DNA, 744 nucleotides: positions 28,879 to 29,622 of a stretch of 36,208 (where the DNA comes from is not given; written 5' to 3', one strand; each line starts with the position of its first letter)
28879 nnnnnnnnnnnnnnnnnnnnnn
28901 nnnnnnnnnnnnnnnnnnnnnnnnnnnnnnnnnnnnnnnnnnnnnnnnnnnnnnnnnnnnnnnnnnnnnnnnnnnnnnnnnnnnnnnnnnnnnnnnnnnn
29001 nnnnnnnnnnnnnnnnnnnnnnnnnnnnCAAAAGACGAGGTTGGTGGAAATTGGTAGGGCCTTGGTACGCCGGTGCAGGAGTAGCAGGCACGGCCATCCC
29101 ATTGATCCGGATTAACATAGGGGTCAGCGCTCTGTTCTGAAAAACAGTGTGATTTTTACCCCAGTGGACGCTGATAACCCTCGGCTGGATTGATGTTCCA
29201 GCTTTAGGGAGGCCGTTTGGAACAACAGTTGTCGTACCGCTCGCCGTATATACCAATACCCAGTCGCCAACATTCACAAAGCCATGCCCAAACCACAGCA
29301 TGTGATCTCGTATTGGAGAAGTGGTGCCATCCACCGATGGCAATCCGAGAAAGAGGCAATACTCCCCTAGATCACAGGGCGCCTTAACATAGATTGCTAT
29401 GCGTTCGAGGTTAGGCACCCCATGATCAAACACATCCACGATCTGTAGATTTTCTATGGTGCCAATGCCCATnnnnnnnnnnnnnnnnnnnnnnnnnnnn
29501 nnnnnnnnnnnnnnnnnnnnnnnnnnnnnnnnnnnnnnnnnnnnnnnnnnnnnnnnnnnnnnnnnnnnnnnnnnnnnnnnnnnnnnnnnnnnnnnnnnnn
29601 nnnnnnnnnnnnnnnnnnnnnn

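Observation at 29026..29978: AT-rich two-gene cassette (coiled-coil 2-TM protein plus small beta-rich partner) inserted beside attP: candidate novel defence / abortive-infection pair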

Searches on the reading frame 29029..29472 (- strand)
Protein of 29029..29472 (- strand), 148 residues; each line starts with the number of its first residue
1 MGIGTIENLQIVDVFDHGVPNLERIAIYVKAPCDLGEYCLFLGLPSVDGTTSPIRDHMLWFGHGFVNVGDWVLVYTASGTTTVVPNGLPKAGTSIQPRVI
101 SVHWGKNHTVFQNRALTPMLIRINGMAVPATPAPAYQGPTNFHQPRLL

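Call 6: search_protein_families(library=pfam, proteins=[window:29029-29472:-], max_evalue=0.1)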
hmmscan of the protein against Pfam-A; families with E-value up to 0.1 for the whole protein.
window:29029-29472:- (148 aa): 0 families

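Call 7: search_protein_families(library=padloc, proteins=[window:29029-29472:-], max_evalue=0.1)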
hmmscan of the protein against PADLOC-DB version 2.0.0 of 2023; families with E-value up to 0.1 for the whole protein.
window:29029-29472:- (148 aa): 0 families

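Call 8: search_protein_families(library=phrogs, proteins=[window:29029-29472:-], max_evalue=0.1)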
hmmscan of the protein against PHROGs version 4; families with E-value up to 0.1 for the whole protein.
window:29029-29472:- (148 aa): 0 families

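Call 11: find_homologous_proteins(query=window:29029-29472:-)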
Query window:29029-29472:- (148 aa): 29 proteins with E <= 0.001 among 60 candidates.
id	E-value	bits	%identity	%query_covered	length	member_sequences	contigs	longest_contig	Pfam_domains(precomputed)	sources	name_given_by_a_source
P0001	7.0e-98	343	100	100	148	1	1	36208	-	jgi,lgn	jgi:hypothetical protein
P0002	2.1e-77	276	78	99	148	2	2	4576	-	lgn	-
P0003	6.6e-73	261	72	100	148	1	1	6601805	-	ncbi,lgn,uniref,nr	ncbi:hypothetical protein PspR84_01780 [Pseudomonas sp. R84]|uniref:hypothetical protein n=1 Tax=Pse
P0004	8.0e-72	258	72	100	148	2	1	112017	-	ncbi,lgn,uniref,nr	ncbi:hypothetical protein J1G34_16255 [Pseudomonas sp. Wu6]|uniref:hypothetical protein n=1 Tax=Pseu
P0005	7.2e-71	255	70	99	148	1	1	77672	-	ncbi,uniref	ncbi:hypothetical protein ACIGJK_14235 [Pseudomonas iridis]|uniref:hypothetical protein n=1 Tax=Pseu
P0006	4.6e-67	243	68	99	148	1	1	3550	-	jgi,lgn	jgi:hypothetical protein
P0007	2.7e-66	240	69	97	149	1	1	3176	-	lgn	-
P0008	1.7e-65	237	68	100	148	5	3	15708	-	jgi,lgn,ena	-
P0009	1.1e-59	218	66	93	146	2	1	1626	-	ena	-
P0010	1.6e-59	218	64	100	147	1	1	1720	-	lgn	-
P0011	6.0e-59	216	62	99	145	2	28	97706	-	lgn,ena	-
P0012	1.2e-58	215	63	99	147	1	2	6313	-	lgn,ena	-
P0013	8.8e-54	199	61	100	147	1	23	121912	-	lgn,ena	-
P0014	1.0e-52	196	61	95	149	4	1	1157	-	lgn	-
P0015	1.5e-52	195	59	95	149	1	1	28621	-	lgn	-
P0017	1.5e-51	192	58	100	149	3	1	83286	-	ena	-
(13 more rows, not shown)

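Call 13: search_protein_families(library=ncbifam, proteins=[window:29029-29472:-], max_evalue=1)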
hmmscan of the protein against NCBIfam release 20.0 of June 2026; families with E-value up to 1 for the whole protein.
window:29029-29472:- (148 aa): 0 families

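Call 15: find_encoding_contigs(protein=P0003, flank=10000, max_places=3)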
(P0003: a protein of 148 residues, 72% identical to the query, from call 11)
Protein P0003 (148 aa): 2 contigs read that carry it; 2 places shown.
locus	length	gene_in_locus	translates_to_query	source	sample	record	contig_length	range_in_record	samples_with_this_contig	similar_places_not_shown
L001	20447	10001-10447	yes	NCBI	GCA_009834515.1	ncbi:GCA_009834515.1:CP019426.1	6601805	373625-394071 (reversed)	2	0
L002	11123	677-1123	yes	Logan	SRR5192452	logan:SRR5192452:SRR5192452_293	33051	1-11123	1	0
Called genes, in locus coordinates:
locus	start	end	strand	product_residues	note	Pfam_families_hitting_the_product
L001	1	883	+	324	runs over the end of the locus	PF12697:Abhydrolase_6, PF00561:Abhydrolase_1, PF12146:Hydrolase_4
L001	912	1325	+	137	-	-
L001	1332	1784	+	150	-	-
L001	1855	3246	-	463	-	PF03845:Spore_permease (weak), PF13520:AA_permease_2, PF00324:AA_permease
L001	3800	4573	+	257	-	PF00005:ABC_tran, PF02463:SMC_N, PF13304:AAA_21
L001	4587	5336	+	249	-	PF00497:SBP_bac_3, PF10613:Lig_chan-Glu_bd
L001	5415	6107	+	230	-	PF00528:BPD_transp_1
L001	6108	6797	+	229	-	PF00528:BPD_transp_1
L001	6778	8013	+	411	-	PF13679:Methyltransf_32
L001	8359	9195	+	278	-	PF05050:Methyltransf_21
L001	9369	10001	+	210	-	-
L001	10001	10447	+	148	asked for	-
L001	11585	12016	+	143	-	PF00717:Peptidase_S24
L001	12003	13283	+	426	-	PF00817:IMS, PF11799:IMS_C, PF13438:DUF4113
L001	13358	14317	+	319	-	PF14022:DUF4238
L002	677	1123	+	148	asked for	-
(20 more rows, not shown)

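Call 16: find_encoding_contigs(protein=P0004, flank=10000, max_places=3)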
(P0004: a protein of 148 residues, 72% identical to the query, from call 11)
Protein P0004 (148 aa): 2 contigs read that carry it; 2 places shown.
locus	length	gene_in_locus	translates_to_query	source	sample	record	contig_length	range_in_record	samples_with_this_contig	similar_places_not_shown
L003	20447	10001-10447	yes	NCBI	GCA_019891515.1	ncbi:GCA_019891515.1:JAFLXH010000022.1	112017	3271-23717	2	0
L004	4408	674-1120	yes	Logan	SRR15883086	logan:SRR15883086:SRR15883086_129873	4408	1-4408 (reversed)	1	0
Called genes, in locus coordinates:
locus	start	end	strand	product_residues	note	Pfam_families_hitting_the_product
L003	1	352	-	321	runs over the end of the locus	PF01758:SBF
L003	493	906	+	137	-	-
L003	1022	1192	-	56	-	-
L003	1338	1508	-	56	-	-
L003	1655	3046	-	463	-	PF13520:AA_permease_2, PF00324:AA_permease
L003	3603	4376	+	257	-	PF00005:ABC_tran, PF02463:SMC_N (weak), PF13304:AAA_21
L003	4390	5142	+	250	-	PF00497:SBP_bac_3, PF10613:Lig_chan-Glu_bd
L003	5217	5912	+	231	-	PF00528:BPD_transp_1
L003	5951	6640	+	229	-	PF00528:BPD_transp_1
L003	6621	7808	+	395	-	PF13679:Methyltransf_32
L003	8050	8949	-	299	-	PF01656:CbiA, PF06564:CBP_BcsQ, PF13614:AAA_31 (weak)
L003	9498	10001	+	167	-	-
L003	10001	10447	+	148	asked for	-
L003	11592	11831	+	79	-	-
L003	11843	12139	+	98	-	-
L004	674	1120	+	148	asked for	-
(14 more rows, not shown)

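Call 18: find_encoding_contigs(protein=P0005, flank=10000, max_places=2)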
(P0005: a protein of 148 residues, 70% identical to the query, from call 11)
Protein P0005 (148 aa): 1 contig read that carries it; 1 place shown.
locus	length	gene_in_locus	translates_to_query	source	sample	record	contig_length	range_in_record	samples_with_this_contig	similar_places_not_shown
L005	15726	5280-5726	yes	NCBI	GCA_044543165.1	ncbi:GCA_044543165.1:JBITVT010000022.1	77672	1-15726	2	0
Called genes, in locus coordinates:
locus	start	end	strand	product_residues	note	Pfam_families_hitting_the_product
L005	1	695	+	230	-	PF00005:ABC_tran, PF02463:SMC_N, PF13304:AAA_21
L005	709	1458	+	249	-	PF00497:SBP_bac_3, PF10613:Lig_chan-Glu_bd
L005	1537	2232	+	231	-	PF00528:BPD_transp_1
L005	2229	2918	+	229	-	PF00528:BPD_transp_1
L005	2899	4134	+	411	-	PF13679:Methyltransf_32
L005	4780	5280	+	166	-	-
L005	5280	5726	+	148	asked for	-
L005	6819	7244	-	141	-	PF15970:HicB-like_2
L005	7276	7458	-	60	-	PF07927:HicA_toxin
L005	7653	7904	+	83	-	-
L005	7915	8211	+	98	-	-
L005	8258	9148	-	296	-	PF00657:Lipase_GDSL, PF13472:Lipase_GDSL_2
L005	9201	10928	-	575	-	PF12218:End_N_terminal (faint), PF00657:Lipase_GDSL (weak), PF13472:Lipase_GDSL_2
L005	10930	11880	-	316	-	-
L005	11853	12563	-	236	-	-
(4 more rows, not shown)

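Call 23: find_encoding_contigs(protein=P0013, flank=8000, max_places=2)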
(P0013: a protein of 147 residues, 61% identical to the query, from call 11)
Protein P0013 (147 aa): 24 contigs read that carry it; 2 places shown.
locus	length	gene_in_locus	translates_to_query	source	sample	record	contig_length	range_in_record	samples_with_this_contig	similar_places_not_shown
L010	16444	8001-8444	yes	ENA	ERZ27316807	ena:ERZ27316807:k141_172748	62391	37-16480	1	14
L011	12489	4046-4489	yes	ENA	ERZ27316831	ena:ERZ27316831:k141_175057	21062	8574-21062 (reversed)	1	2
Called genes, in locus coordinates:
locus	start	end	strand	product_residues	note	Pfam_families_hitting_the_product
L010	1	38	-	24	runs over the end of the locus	?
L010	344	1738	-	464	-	PF03845:Spore_permease (weak), PF13520:AA_permease_2, PF00324:AA_permease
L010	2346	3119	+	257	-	PF02463:SMC_N, PF00005:ABC_tran, PF13166:AAA_13 (faint), PF13304:AAA_21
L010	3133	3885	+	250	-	PF00497:SBP_bac_3, PF10613:Lig_chan-Glu_bd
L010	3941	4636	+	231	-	PF00528:BPD_transp_1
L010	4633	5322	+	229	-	PF00528:BPD_transp_1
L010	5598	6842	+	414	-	PF13679:Methyltransf_32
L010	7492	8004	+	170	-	-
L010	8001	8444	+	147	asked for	-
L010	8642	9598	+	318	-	-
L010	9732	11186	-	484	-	-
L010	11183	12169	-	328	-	PF04245:NA37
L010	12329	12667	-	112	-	-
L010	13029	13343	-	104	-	PF11275:DUF3077 (weak)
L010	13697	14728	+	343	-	PF21338:Top1B_N_bact, PF01028:Topoisom_I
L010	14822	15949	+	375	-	PF13776:DUF4172, PF02661:Fic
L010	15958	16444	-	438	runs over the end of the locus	-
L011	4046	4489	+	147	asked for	-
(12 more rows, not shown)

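Call 24: find_encoding_contigs(protein=P0011, flank=8000, max_places=2)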
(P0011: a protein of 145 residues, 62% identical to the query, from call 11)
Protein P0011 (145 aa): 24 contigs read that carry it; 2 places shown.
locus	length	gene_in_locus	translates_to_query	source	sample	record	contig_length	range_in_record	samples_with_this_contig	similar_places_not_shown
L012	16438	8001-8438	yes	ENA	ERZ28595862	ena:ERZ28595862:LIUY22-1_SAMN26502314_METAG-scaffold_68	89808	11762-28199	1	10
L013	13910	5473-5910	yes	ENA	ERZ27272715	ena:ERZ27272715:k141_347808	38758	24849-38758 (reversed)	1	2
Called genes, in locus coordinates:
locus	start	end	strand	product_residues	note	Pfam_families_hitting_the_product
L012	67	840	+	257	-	PF00005:ABC_tran, PF02463:SMC_N, PF13304:AAA_21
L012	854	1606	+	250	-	PF00497:SBP_bac_3, PF10613:Lig_chan-Glu_bd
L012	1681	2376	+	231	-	PF00528:BPD_transp_1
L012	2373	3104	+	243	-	PF00528:BPD_transp_1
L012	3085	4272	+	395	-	PF13679:Methyltransf_32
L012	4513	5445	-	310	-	PF01656:CbiA, PF06564:CBP_BcsQ, PF09140:MipZ (weak), PF10609:ParA, PF13614:AAA_31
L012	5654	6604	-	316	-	PF02374:ArsA_ATPase (weak), PF06564:CBP_BcsQ, PF10609:ParA (weak), PF13614:AAA_31 (weak), PF01656:CbiA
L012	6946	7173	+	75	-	PF10976:DUF2790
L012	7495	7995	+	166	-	-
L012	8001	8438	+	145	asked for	-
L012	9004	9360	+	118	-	-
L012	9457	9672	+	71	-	-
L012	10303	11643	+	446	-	PF02661:Fic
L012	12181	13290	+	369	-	PF18928:DUF5677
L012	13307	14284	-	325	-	-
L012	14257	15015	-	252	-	-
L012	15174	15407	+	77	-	-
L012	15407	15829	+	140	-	PF14354:Lar_restr_allev (weak)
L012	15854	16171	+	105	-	-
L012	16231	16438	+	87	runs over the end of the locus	-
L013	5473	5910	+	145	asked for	-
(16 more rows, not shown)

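Call 25: find_encoding_contigs(protein=P0017, flank=8000, max_places=2)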
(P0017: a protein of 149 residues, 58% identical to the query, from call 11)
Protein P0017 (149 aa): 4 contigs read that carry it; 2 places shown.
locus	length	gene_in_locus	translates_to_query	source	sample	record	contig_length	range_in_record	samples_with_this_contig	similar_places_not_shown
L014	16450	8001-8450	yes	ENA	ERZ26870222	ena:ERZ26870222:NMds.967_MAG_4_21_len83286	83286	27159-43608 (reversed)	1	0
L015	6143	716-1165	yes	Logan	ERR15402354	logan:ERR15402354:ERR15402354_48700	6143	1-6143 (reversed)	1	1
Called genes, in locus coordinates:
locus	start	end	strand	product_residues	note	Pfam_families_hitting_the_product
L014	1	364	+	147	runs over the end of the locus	-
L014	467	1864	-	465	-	PF13520:AA_permease_2, PF00324:AA_permease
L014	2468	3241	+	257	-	PF02463:SMC_N, PF00005:ABC_tran, PF13166:AAA_13 (faint), PF13304:AAA_21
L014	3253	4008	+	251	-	PF00497:SBP_bac_3, PF10613:Lig_chan-Glu_bd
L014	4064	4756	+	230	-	PF00528:BPD_transp_1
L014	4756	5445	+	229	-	PF00528:BPD_transp_1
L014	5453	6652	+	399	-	PF13679:Methyltransf_32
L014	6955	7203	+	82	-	-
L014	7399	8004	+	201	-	-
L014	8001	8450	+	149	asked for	-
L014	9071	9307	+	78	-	-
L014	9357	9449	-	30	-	-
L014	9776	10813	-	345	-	PF04860:Phage_portal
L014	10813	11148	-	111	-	PF17289:Terminase_6C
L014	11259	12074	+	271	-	PF22022:Phage_int_M (faint)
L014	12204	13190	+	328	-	-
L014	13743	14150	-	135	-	PF15919:HicB_lk_antitox, PF15970:HicB-like_2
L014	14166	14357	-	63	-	PF07927:HicA_toxin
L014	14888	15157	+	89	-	-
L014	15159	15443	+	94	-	PF11275:DUF3077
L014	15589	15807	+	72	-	PF11278:DUF3079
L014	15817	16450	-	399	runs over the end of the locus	PF13657:Couple_hipA, PF07804:HipA_C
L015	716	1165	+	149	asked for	-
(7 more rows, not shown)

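Call 30: search_solved_structures(query=A1, max_evalue=10, show_alignments=2)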
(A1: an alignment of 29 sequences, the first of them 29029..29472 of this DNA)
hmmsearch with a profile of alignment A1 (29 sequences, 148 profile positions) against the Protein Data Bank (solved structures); distinct sequences matched with E-value up to 10: 1.
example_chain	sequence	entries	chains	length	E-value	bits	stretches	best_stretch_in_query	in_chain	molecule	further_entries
6i9i_A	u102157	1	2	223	0.65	12.7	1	44-94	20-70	RV-Gn1 Heavy chain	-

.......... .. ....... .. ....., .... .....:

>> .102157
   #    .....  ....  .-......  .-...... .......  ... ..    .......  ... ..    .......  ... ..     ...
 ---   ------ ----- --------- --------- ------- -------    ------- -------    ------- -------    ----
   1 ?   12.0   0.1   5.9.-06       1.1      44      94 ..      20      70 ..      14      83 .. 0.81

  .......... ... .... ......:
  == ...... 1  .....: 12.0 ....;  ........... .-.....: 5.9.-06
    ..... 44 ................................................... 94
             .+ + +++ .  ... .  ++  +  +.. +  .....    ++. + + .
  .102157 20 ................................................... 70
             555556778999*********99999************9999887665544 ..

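Call 32: predict_structure(alignment_id=A1)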
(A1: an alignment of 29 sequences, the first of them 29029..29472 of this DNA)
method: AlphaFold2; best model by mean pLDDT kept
length: 148 residues; sequences in the alignment: 29
mean_pLDDT: 82.0   pTM: 0.72
mean pLDDT of the five models: 82.0, 80.0, 76.3, 73.9, 70.6
residues with pLDDT >= 90: 58; 70-90: 62; 50-70: 25; < 50: 3
segments of 3 or more residues with pLDDT < 50: none
pLDDT, mean of each block of 10 residues (from residue 1): 76 89 92 92 87 86 91 91 82 81 83 84 76 61 54
secondary structure, 60 per line:
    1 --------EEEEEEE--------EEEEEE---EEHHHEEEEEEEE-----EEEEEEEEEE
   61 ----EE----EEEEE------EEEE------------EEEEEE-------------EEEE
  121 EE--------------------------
elements in order: E9-15 E24-29 E38-45 E51-60 E71-75 E82-85 E98-103 E117-122

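Call 35: fold_search(model_id=the predicted structure, library=pdb)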
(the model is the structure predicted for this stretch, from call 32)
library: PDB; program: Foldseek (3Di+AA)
matches with E <= 10: 1001; with E <= 0.001: 0
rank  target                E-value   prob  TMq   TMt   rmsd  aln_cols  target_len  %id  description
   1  1ifr                  1.3e-02  1.00  0.44  0.56   8.7       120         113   12  Structure of Lamin A/C Globular Domain (released 2002-07-17)
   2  7crg_A                1.6e-02  1.00  0.46  0.51   8.2       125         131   14  Beta-strand-mediated dimeric formation of the extended Ig-like domains of human lamin A/C (released 2021-08-25)
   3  7yvd_C                1.7e-02  0.94  0.36  0.41  15.2       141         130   10  The crystal structure of the progerin C-terminal peptide and the Ig-like domain of lamin A/C (released 2023-08-30)
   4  6ghd_F                1.9e-02  1.00  0.44  0.54   8.1       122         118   12  Structural analysis of the ternary complex between lamin A/C, BAF and emerin identifies an interface disrupted in auto (released 2018-08-08)
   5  3gef_A                1.9e-02  0.99  0.41  0.50  13.3       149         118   12  Crystal structure of the R482W mutant of lamin A/C (released 2009-08-04)
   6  6rpr_B                2.0e-02  1.00  0.45  0.56   8.8       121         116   14  LEM domain of Emerin mutant T43I in complex with BAF dimer and the Igfold of the lamin A/C (released 2020-03-04)
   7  7crg_B                2.0e-02  1.00  0.46  0.51   7.1       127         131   14  Beta-strand-mediated dimeric formation of the extended Ig-like domains of human lamin A/C (released 2021-08-25)
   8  3jt0_A                2.4e-02  1.00  0.42  0.56   7.9       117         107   10  Crystal Structure of the C-terminal fragment (426-558) Lamin-B1 from Homo sapiens, Northeast Structural Genomics Conso (released 2009-09-22)
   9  6ghd_B                3.4e-02  0.92  0.35  0.43  11.2       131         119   10  Structural analysis of the ternary complex between lamin A/C, BAF and emerin identifies an interface disrupted in auto (released 2018-08-08)
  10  6f0f_A                6.0e-02  0.14  0.19  0.18  17.9       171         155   11  Crystal structure ASF1-ip2_s (released 2019-06-12)
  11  8dl0_C                7.6e-02  0.16  0.20  0.09  18.3       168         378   10  CryoEM structure of the nucleotide-free and open channel A.aeolicus WzmWzt transporter (released 2022-09-21)
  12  5c3i_A                1.0e-01  0.10  0.17  0.16  17.7       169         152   12  Crystal structure of the quaternary complex of histone H3-H4 heterodimer with chaperone ASF1 and the replicative helic (released 2015-07-29)
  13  2lll_MODEL_1_A        1.1e-01  0.92  0.39  0.47   9.3       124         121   12  Solution NMR structure of C-terminal globular domain of human Lamin-B2, Northeast Structural Genomics Consorti (released 2011-12-07)
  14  2r5o_B                1.3e-01  0.60  0.27  0.24   5.5        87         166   11  Crystal structure of the C-terminal domain of wzt (released 2007-12-25)
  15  1ufg_MODEL_1_A        1.3e-01  0.44  0.30  0.30  15.8       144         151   10  Solution structure of immunoglobulin like domain of mouse nuclear lamin (released 2004-06-22)
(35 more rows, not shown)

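Call 36: search_protein_families(library=pfam, alignment_id=A1, max_evalue=10)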
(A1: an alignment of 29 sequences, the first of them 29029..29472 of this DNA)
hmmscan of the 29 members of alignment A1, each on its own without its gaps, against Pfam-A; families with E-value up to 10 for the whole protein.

A. member 1, window:29029-29472:- (148 aa): 0 families

B. families by the number of members that match (of 29 scanned): 7 families
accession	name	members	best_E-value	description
PF11412.14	DsbD_N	2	0.21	Thiol:disulfide interchange protein DsbD, N-terminal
PF10676.14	gerPA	1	0.14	Spore germination protein gerPA/gerPF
PF12814.13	Mcp5_PH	1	0.15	Meiotic cell cortex C-terminal pleckstrin homology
PF01878.24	EVE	1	0.17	EVE domain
PF09230.16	DFF40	1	0.17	DNA fragmentation factor 40 kDa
PF04762.18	Beta-prop_ELP1_1st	1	0.22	ELP1 first N-terminal beta-propeller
PF22812.1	CR_prot_dom_plant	1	5.3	Plant cysteine-rich protein domain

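Call 38: fold_search(model_id=the predicted structure, library=viral)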
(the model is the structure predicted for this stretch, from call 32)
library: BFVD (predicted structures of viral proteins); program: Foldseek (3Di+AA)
matches with E <= 10: 716; with E <= 0.001: 0
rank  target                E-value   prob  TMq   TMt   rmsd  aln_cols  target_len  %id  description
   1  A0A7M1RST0            9.1e-03  1.00  0.32  0.05   5.1        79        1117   14  Phosphatase [uncultured phage cr7_1]
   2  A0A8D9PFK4            1.3e-02  0.99  0.33  0.17   6.9        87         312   14  (no name in the UniProt tables at hand)
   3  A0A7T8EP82            2.4e-02  0.89  0.29  0.37   7.9        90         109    9  (no name in the UniProt tables at hand)
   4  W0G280                3.8e-02  0.20  0.15  0.19  21.0       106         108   11  Putative nuclear shuttle protein (Fragment) [Cardamom bushy dwarf virus]
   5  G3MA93                5.3e-02  0.97  0.42  0.09   9.6       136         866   14  Gp352 [Bacillus phage G]
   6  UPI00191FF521         5.9e-02  0.97  0.33  0.05   4.4        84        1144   18  (no name look-up for this kind of identifier)
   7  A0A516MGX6            6.3e-02  0.54  0.23  0.32  14.4       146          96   11  (no name in the UniProt tables at hand)
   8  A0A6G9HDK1            7.4e-02  0.35  0.22  0.11  10.2       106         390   12  Uncharacterized protein [Dikerogammarus haemobaphes virus 1]
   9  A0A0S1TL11            1.2e-01  0.08  0.14  0.07  14.8       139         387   16  Glycoprotein (Fragment) [Orthonairovirus haemorrhagiae]
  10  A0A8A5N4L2            1.3e-01  0.15  0.20  0.16  13.5       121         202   13  (no name in the UniProt tables at hand)
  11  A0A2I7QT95            1.4e-01  0.14  0.19  0.06  11.1       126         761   11  (no name in the UniProt tables at hand)
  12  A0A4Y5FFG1            1.5e-01  0.08  0.17  0.05  15.3       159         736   15  Capsid protein [Lactobacillus phage SAC12B]
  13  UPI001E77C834         1.6e-01  0.16  0.24  0.19  17.1       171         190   12  (no name look-up for this kind of identifier)
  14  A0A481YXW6            1.6e-01  0.07  0.14  0.11  16.7       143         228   12  Fibronectin type-III domain-containing protein [Marseillevirus LCMAC201]
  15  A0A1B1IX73            1.7e-01  0.16  0.23  0.21  13.5       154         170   10  (no name in the UniProt tables at hand)
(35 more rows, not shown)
